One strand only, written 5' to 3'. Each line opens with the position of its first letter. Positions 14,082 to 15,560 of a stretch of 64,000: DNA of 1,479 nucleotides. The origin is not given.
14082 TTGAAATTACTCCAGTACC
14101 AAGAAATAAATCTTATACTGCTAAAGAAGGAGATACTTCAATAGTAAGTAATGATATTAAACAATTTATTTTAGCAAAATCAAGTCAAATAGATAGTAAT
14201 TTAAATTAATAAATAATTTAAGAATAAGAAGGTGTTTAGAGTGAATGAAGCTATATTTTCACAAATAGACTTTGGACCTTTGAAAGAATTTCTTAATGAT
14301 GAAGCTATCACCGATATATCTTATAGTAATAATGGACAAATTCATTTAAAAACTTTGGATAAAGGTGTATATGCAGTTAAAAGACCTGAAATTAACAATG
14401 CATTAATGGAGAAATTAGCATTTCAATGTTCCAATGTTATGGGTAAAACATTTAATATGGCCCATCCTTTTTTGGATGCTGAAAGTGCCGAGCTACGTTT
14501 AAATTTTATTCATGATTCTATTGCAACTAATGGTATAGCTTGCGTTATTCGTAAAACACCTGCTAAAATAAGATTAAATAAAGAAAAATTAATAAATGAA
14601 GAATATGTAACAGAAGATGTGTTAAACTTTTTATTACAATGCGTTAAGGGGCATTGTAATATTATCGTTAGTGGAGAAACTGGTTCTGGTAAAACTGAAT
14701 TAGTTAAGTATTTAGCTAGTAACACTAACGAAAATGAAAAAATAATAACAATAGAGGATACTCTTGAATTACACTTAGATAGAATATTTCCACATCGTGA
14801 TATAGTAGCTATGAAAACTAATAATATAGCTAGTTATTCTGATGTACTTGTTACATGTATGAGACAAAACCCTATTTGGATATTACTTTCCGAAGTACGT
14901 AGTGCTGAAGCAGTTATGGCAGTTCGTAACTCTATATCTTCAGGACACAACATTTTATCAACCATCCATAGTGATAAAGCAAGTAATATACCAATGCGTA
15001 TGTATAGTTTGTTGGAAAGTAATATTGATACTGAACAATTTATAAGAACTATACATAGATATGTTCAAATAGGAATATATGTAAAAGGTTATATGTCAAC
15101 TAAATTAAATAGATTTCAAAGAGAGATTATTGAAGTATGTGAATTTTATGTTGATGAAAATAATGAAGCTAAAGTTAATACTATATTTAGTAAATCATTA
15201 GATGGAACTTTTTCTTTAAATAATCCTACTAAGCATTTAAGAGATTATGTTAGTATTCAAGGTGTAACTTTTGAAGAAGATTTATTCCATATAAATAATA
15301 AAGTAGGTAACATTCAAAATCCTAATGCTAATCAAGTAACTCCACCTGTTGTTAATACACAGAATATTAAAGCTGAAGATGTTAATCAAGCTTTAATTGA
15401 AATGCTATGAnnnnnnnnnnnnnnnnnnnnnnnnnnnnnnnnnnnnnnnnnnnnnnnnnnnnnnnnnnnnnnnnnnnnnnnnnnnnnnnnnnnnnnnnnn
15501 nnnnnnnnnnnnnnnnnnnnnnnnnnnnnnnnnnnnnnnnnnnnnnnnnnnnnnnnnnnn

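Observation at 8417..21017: Tad/Flp-like locus physically coupled to a membrane-anchored protein and a 1290-aa Cys-rich secreted giant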

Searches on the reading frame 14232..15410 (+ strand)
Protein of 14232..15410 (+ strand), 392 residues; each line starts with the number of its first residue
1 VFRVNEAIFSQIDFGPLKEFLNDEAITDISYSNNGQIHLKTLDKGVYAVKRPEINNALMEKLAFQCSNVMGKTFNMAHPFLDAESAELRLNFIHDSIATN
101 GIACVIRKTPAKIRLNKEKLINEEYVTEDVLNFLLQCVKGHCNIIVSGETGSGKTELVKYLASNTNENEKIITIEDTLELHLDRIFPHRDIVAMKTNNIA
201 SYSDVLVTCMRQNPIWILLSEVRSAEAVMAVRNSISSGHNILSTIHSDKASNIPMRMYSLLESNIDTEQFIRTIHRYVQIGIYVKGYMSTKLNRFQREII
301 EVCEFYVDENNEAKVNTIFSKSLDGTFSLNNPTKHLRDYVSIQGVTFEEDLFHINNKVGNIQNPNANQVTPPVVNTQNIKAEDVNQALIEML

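Call 4: search_protein_families(library=pfam, proteins=[window:14232-15410:+], max_evalue=0.1)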
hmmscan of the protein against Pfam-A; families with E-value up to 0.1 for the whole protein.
window:14232-15410:+ (392 aa): 22 families
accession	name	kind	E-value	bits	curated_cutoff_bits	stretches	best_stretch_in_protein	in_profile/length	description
PF00437.27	T2SSE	-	9.4e-29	100.6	24.9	1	100-261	103-259/370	Type II/IV secretion system protein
PF13191.12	AAA_16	-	0.00044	21.2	32.6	1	130-186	12-64/167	AAA ATPase domain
PF20720.3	nSTAND3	-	0.00097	19.3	27.2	1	125-178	1-55/155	Novel STAND NTPase 3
PF07724.20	AAA_2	-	0.003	18.1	27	1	142-217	4-78/166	AAA domain (Cdc48 subfamily)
PF13401.12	AAA_22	-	0.0042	17.8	27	1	143-175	7-40/130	AAA domain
PF02492.25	cobW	-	0.0042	17.1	20.7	1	144-184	3-44/180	CobW/HypB/UreG, nucleotide-binding domain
PF07728.20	AAA_5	-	0.0043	17.5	22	1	143-225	1-78/139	AAA domain (dynein-related subfamily)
PF06414.18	Zeta_toxin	-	0.0046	16.8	22.3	1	144-176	19-51/199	Zeta toxin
PF02367.23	TsaE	-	0.0061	17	26.6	1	124-168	4-48/128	Threonylcarbamoyl adenosine biosynthesis protein TsaE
PF14532.12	Sigma54_activ_2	-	0.0078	16.9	25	1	135-181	15-61/138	Sigma-54 interaction domain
PF00005.33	ABC_tran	-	0.011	16.7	25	1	144-177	14-47/137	ABC transporter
PF00158.32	Sigma54_activat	-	0.011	15.9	20.2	1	122-170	3-51/168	Sigma-54 interaction domain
PF12775.13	AAA_7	-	0.013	15.4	25.8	1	133-170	25-63/181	P-loop containing dynein motor region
PF00270.35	DEAD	-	0.014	15.6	26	1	138-180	12-57/167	DEAD/DEAH box helicase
PF16796.11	Microtub_bd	-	0.022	15.1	27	0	122-160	71-110/155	Microtubule binding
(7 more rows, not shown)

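Call 6: search_protein_families(library=ncbifam, proteins=[window:14232-15410:+], max_evalue=0.1)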
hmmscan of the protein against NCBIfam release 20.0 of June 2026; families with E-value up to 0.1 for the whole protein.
window:14232-15410:+ (392 aa): 33 families (the best 25 are shown)
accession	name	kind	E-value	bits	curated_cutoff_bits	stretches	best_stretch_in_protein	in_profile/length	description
TIGR02788.1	VirB11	equivalog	9.1e-30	103.7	249.95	2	117-286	120-296/308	P-type DNA transfer ATPase VirB11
TIGR03819.1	heli_sec_ATPase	hypoth_equivalog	7.1e-27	94.5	373.15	1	13-260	51-300/340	TadA family conjugal transfer-associated ATPase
TIGR02782.1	TrbB_P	equivalog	1.5e-25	90.1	304.55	1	18-305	15-296/303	P-type conjugative transfer ATPase TrbB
NF058587.1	archaellum_moto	equivalog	2e-24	86.3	550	1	11-253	144-389/527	archaellum flagellar ATPase motor FlaI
NF041000.1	ATPase_ComGA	equivalog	2.4e-21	75.9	300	1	86-274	80-259/267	competence type IV pilus ATPase ComGA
NF010425.0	PRK13851.1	equivalog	1.7e-19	69.9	461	1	114-265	135-288/344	type IV secretion system protein VirB11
NF010469.0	PRK13894.1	subfamily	5.3e-18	65.4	508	1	17-305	27-310/320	conjugal transfer ATPase TrbB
TIGR01420.1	pilT_fam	subfamily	1.6e-16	60.5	319.1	1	80-262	72-244/343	PilT/PilU family type 4a pilus ATPase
NF010475.0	PRK13900.1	equivalog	3.2e-16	59.3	389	1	115-252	134-274/333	type IV secretion system ATPase VirB11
NF010407.0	PRK13833.1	subfamily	3.9e-16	59.4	499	1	21-310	26-308/323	conjugal transfer protein TrbB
TIGR02533.1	type_II_gspE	equivalog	9.9e-14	50.9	630.25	1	129-256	230-355/486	type II secretion system ATPase GspE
TIGR02525.1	plasmid_TraJ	equivalog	1.4e-13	50.6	368.3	1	84-263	98-275/372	plasmid transfer ATPase TraJ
NF053672.1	bindosome_BasE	exception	1.3e-12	47.2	1000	1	71-310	199-435/512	bindosome assembly system ATPase subunit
TIGR02538.1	type_IV_pilB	equivalog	1.3e-12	47.1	675.65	1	129-259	304-431/564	type IV-A pilus assembly ATPase PilB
NF007755.0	PRK10436.1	equivalog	2.5e-12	46.2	617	1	139-259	217-334/465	type II secretion system protein GspE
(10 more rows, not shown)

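Call 15: find_related_loci(query=window:14232-15410:+, collection=genome_contigs, flank=10000)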
Query window:14232-15410:+ (392 aa) in genome_contigs; peptide patterns used: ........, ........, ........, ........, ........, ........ (x = any residue, [..] = any of these).
600 stretches matched a pattern (row limit reached: there are more); 458 encode a relative of the query (tblastn E <= 1e-3); the best 80 are kept; 80 distinct loci.
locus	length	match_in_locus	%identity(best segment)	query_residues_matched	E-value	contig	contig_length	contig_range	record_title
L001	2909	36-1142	80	5-374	0e+0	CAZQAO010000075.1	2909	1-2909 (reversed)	MAG TPA_asm: uncultured Muribaculaceae bacterium isolate SRP314395_co1_23 genome assembly, contig: NODE_28410_length_290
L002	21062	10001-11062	82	4-357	0e+0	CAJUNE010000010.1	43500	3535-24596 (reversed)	MAG TPA_asm: uncultured Bacilli bacterium isolate MGBC161736 genome assembly, contig: MGBC161736.10, whole genome shotgu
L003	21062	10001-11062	82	4-357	0e+0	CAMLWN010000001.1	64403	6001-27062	MAG: uncultured Tenericutes bacterium isolate ERR4303163_bin.31_MetaWRAP_v1.1_MAG genome assembly, contig: NODE_351_leng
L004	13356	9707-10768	82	4-357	0e+0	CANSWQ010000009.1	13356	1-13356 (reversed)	MAG TPA_asm: uncultured Tenericutes bacterium isolate SRR15510222_bin.10_metawrap_v1.3_MAG genome assembly, contig: NODE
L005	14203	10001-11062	84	4-357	0e+0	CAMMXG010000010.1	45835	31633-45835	MAG: uncultured Mycoplasma sp. isolate ERR4968593_bin.11_MetaWRAP_v1.1_MAG genome assembly, contig: NODE_407_length_4583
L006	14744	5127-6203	82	4-362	0e+0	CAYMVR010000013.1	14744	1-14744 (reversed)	MAG TPA_asm: uncultured Muribaculaceae bacterium isolate SRP287540_co1_368 genome assembly, contig: NODE_4323_length_147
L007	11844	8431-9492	82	4-357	0e+0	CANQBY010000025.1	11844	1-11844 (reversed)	MAG: uncultured Bacilli bacterium isolate Lapin-001__bin80 genome assembly, contig: Lapin-001__NODE_5053_length_11844_co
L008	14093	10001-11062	82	4-357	0e+0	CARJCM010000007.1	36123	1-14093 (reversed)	MAG TPA_asm: uncultured Bacilli bacterium isolate MGBC164908 genome assembly, contig: MGBC164908.7, whole genome shotgun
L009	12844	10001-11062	82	4-357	0e+0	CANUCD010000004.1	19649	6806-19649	MAG: uncultured Bacilli bacterium isolate chick22__bin16 genome assembly, contig: chick22__NODE_425_length_19649_cov_6.0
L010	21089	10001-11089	80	4-370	0e+0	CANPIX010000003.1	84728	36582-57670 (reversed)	MAG TPA_asm: uncultured Tenericutes bacterium isolate SRR15730547_bin.25_metawrap_v1.3_MAG genome assembly, contig: NODE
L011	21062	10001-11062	84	4-357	0e+0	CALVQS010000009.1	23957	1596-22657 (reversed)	MAG: uncultured Bacilli bacterium isolate BRZ_V__bin2 genome assembly, contig: BRZ_V__NODE_2065_length_23957_cov_8.11746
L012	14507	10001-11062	83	4-357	0e+0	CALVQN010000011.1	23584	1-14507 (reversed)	MAG: uncultured Bacilli bacterium isolate BRZ_MR__bin4 genome assembly, contig: BRZ_MR__NODE_2228_length_23584_cov_7.689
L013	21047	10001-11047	84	4-352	0e+0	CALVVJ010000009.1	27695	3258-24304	MAG: uncultured Bacilli bacterium isolate BRZ_EQ__bin134 genome assembly, contig: BRZ_EQ__NODE_2911_length_27695_cov_4.9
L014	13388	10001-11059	84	4-356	0e+0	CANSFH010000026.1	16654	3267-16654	MAG TPA_asm: uncultured Mycoplasma sp. isolate SRR15730527_bin.41_metawrap_v1.3_MAG genome assembly, contig: NODE.3984_l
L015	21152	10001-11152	77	5-379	0e+0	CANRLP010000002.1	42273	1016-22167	MAG: uncultured Bacilli bacterium isolate Lapin-018__bin93 genome assembly, contig: Lapin-018__NODE_727_length_42273_cov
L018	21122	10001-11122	77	4-374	0e+0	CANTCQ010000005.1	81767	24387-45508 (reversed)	MAG TPA_asm: uncultured Tenericutes bacterium isolate SRR15510219_bin.6_metawrap_v1.3_MAG genome assembly, contig: NODE.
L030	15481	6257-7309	83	2-352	0e+0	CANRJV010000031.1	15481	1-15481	MAG: uncultured Bacilli bacterium isolate Lapin-019__bin1 genome assembly, contig: Lapin-019__NODE_2161_length_15481_cov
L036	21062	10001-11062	83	4-357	0e+0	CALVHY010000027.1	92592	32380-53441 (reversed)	MAG: uncultured Bacilli bacterium isolate E07__bin303 genome assembly, contig: E07__k127_6226780, whole genome shotgun s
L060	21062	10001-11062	82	4-356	0e+0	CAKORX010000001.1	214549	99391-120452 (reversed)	MAG: uncultured Bacilli bacterium isolate REFINED_METABAT215_TOP10_CONTIGS_1500_ASSEMBLY_K77_MERGED__Hadza_MoBio_hadza-A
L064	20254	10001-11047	82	4-352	0e+0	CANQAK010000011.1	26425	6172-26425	MAG: uncultured Bacilli bacterium isolate Lapin-001__bin81 genome assembly, contig: Lapin-001__NODE_2121_length_26425_co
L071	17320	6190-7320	76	3-377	0e+0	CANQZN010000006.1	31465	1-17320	MAG: uncultured Bacilli bacterium isolate Lapin-017__bin4 genome assembly, contig: Lapin-017__NODE_653_length_31465_cov_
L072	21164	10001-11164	74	4-388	0e+0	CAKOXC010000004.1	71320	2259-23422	MAG: uncultured Bacilli bacterium isolate REFINED_METABAT215_TOP10_CONTIGS_1500_ASSEMBLY_K77_MERGED__Hadza_MoBio_hadza-E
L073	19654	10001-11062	81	4-357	0e+0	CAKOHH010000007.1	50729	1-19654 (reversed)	MAG: uncultured Bacilli bacterium isolate REFINED_METABAT215_TOP10_CONTIGS_1500_ASSEMBLY_K77_MERGED__Hadza_MoBio_hadza-E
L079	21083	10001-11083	78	4-364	0e+0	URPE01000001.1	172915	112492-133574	uncultured Tenericutes bacterium isolate UMGS1217 genome assembly, contig: NODE_10_length_172915_cov_8.717407, whole gen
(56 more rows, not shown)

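Call 21: search_solved_structures(query=window:14232-15410:+, max_evalue=0.00001)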
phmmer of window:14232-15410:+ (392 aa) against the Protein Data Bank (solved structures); distinct sequences matched with E-value up to 0.00001: 27.
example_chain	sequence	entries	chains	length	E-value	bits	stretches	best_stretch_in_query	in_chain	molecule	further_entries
8rkd_E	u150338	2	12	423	8.4e-17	64.9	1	6-260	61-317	Pilus assembly ATPase CpaF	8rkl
8rjf_A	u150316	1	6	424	8.4e-17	64.9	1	6-260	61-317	Pilus assembly ATPase CpaF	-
9e24_A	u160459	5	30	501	1.3e-16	64.3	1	6-260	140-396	CpaF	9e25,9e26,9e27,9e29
4ii7_A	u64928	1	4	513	3.5e-14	56.3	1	11-257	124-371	FlaI ATPase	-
2oap_1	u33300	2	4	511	1.2e-13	54.6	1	55-259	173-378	Type II secretion system protein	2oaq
4ihq_A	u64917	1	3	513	2.4e-13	53.6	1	11-257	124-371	FlaI ATPase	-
6bge_A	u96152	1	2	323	2.9e-13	53.3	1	19-265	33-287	VirB11-like protein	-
1g6o_A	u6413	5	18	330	3.1e-13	53.2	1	19-265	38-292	CAG-ALPHA | virB11 homolog | Cag-alfa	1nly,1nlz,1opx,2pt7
2gza_A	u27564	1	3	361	2.3e-12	50.4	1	128-250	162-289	Type IV secretion system protein VirB11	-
2eyu_A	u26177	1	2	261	7.4e-10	42.1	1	137-282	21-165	twitching motility protein PilT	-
2gsz_A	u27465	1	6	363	8.5e-10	41.9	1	136-282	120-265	twitching motility protein PilT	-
2ewv_A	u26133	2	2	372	9e-10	41.8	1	136-282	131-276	twitching motility protein PilT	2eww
5zfq_A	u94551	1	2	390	1.3e-09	41.3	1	126-254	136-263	Twitching motility pilus retraction protein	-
6ojx_A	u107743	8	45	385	2e-09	40.7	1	124-259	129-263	Twitching motility pilus retraction ATPase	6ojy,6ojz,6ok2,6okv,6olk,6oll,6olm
6geb_A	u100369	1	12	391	5.4e-09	39.3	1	132-274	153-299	DotB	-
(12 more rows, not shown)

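Call 39: search_dna_similar(query=window:14232-15410:+, collection=plasmids, mode=protein, max_rows=30)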
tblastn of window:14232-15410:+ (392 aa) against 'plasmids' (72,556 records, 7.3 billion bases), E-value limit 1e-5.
The search stops at 5000 records and this limit was reached: more records match than are counted here, and every count below describes the 5000 best-scoring records only.
Records with a match: at least 5000; places in all: 5713; records where one place covers at least 80% of the query: 219.
Best place of each record, by identity: <60% 5000.
By first word of the organism name: Escherichia 745; Bacillus 548; Klebsiella 447; Rhizobium 341; Campylobacter 290; Agrobacterium 236; Enterobacter 151; Ralstonia 141; Sinorhizobium 130; Citrobacter 125; and 252 more.
By predicted mobility (MOB-suite, as given by PLSDB): conjugative 3191; non-mobilizable 1140; mobilizable 669.
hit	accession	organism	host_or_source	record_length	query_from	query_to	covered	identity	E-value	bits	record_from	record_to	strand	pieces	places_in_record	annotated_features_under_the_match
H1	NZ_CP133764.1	Peribacillus sp. R9-11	sediment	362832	15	328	80%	33.4%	2e-38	154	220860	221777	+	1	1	CpaF/VirB11 family protein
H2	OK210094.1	Bacillus atrophaeus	-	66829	24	338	80%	32.0%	3e-34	142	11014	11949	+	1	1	VirB11-like ATPase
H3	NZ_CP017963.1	Virgibacillus halodenitrificans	cell culture,Solid waste landfill sample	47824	15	327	80%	32.0%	1e-36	149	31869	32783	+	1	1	CpaF/VirB11 family protein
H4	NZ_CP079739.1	Paraclostridium bifermentans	whole organism,soil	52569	3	325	82%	30.9%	6e-39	155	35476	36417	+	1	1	CpaF/VirB11 family protein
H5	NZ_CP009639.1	Bacillus cereus 03BB108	Dust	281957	14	363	89%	28.5%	1e-33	140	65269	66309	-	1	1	ATPase, T2SS/T4P/T4SS family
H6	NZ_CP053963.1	Bacillus cereus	-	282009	14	363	89%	28.5%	1e-33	140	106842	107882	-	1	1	ATPase, T2SS/T4P/T4SS family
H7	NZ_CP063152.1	Bacillus subtilis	single cell,Cheonggukjang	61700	24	338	80%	31.1%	3e-32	136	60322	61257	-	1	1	ATPase, T2SS/T4P/T4SS family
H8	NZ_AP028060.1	Bacillus subtilis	-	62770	24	338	80%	31.1%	3e-32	136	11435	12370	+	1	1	ATPase, T2SS/T4P/T4SS family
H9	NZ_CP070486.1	Bacillus subtilis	cell culyure,fermentation of straw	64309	24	338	80%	31.1%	3e-32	136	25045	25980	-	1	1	ATPase, T2SS/T4P/T4SS family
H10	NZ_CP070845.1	Bacillus subtilis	cell culture,Soybean product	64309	24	338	80%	31.1%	3e-32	136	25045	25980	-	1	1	ATPase, T2SS/T4P/T4SS family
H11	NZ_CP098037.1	Bacillus subtilis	Bean paste,pure culture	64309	24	338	80%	31.1%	3e-32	136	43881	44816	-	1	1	ATPase, T2SS/T4P/T4SS family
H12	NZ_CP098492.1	Bacillus subtilis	mixed culture,natto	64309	24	338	80%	31.1%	3e-32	136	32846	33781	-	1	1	ATPase, T2SS/T4P/T4SS family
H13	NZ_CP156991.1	Bacillus subtilis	mixed culture,natto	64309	24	338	80%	31.1%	3e-32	136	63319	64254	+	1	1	ATPase, T2SS/T4P/T4SS family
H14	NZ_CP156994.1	Bacillus subtilis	mixed culture,natto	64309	24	338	80%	31.1%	3e-32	136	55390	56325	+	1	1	ATPase, T2SS/T4P/T4SS family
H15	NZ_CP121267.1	Bacillus subtilis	cell culture,natto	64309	24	338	80%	31.1%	3e-32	136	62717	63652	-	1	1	ATPase, T2SS/T4P/T4SS family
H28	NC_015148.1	Bacillus subtilis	-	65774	24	338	80%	31.1%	3e-32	136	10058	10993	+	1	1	tadA: ATPase, T2SS/T4P/T4SS family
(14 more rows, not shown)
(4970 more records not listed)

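Call 40: get_annotated_region(hit=H28, flank=9000)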
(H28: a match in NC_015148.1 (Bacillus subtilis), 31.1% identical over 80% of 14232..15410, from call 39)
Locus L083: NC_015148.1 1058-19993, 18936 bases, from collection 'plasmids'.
description: Bacillus subtilis subsp. natto plasmid pLS20, complete sequence
organism: Bacillus subtilis (NCBI taxid 86029)
taxonomy: Bacteria; Bacillota; Bacilli; Bacillales; Bacillaceae; Bacillus; Bacillus subtilis
host: -; source: -; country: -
typing (MOB-suite, as given by PLSDB): conjugative; relaxase MOBP; mating-pair formation MPF_T
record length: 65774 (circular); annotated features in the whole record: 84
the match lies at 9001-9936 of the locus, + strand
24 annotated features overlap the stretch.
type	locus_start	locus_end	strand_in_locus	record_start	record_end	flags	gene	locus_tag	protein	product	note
CDS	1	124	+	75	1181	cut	-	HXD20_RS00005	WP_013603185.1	tetratricopeptide repeat protein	-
CDS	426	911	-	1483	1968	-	-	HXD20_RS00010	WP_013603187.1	helix-turn-helix domain-containing protein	-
CDS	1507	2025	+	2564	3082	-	-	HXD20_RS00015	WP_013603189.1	hypothetical protein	-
CDS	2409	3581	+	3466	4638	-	-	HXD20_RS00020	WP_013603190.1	hypothetical protein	-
CDS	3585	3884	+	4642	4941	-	-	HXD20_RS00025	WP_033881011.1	hypothetical protein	-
CDS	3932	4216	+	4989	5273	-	-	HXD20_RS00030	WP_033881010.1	SLAP domain-containing protein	-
CDS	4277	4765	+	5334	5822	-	-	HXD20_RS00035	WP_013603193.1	hypothetical protein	-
CDS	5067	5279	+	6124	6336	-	-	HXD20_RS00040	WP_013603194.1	hypothetical protein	-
CDS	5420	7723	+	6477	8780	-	-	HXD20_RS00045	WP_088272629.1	thioester domain-containing protein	-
CDS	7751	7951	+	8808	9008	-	-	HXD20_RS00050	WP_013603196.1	hypothetical protein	-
CDS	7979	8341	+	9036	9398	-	-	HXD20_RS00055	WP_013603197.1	hypothetical protein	-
CDS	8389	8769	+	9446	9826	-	-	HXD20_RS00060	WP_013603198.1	hypothetical protein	-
CDS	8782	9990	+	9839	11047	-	tadA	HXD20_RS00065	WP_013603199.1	ATPase, T2SS/T4P/T4SS family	-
CDS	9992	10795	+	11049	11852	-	-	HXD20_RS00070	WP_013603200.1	hypothetical protein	-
CDS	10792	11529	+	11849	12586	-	-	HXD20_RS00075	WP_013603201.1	hypothetical protein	-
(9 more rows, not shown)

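Call 41: get_annotated_region(hit=H4, flank=9000)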
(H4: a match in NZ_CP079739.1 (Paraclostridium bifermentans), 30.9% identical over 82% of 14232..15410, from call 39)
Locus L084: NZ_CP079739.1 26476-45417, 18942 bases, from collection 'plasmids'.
description: Paraclostridium bifermentans strain DSM 14991 plasmid unnamed2, complete sequence
organism: Paraclostridium bifermentans (NCBI taxid 1490)
taxonomy: Bacteria; Bacillota; Clostridia; Peptostreptococcales; Peptostreptococcaceae; Paraclostridium; Paraclostridium bifermentans
host: -; source: whole organism,soil; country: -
typing (MOB-suite, as given by PLSDB): mobilizable; relaxase MOBP
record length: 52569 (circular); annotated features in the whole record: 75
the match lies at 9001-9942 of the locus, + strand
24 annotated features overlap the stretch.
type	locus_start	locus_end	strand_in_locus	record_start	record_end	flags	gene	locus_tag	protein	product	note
CDS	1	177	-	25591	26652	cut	-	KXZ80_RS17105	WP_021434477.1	replication initiation protein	GO:0006270 - DNA replication initiation [Evidence IEA]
CDS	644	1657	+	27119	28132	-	-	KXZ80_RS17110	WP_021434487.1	replication initiator protein A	-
CDS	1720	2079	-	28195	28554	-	-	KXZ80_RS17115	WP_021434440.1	helix-turn-helix transcriptional regulator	-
CDS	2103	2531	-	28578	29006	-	-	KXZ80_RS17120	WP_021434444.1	helix-turn-helix transcriptional regulator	-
CDS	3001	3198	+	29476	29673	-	-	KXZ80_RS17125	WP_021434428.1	helix-turn-helix transcriptional regulator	-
CDS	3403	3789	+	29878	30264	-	-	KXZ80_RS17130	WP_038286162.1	hypothetical protein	-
CDS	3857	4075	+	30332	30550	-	-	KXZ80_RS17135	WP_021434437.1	hypothetical protein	-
CDS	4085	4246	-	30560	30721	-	-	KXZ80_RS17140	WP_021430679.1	ribbon-helix-helix domain-containing protein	-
CDS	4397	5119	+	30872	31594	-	-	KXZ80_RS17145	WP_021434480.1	hypothetical protein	-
CDS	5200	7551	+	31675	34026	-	-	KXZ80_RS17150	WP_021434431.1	thioester domain-containing protein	-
CDS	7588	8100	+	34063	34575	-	-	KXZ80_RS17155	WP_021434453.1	hypothetical protein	-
CDS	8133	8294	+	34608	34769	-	-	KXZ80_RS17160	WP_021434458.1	hypothetical protein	-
CDS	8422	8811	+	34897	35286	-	-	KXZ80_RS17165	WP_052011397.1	hypothetical protein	-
CDS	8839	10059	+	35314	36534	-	-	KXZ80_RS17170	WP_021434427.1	CpaF/VirB11 family protein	-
CDS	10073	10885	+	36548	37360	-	-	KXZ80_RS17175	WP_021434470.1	hypothetical protein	-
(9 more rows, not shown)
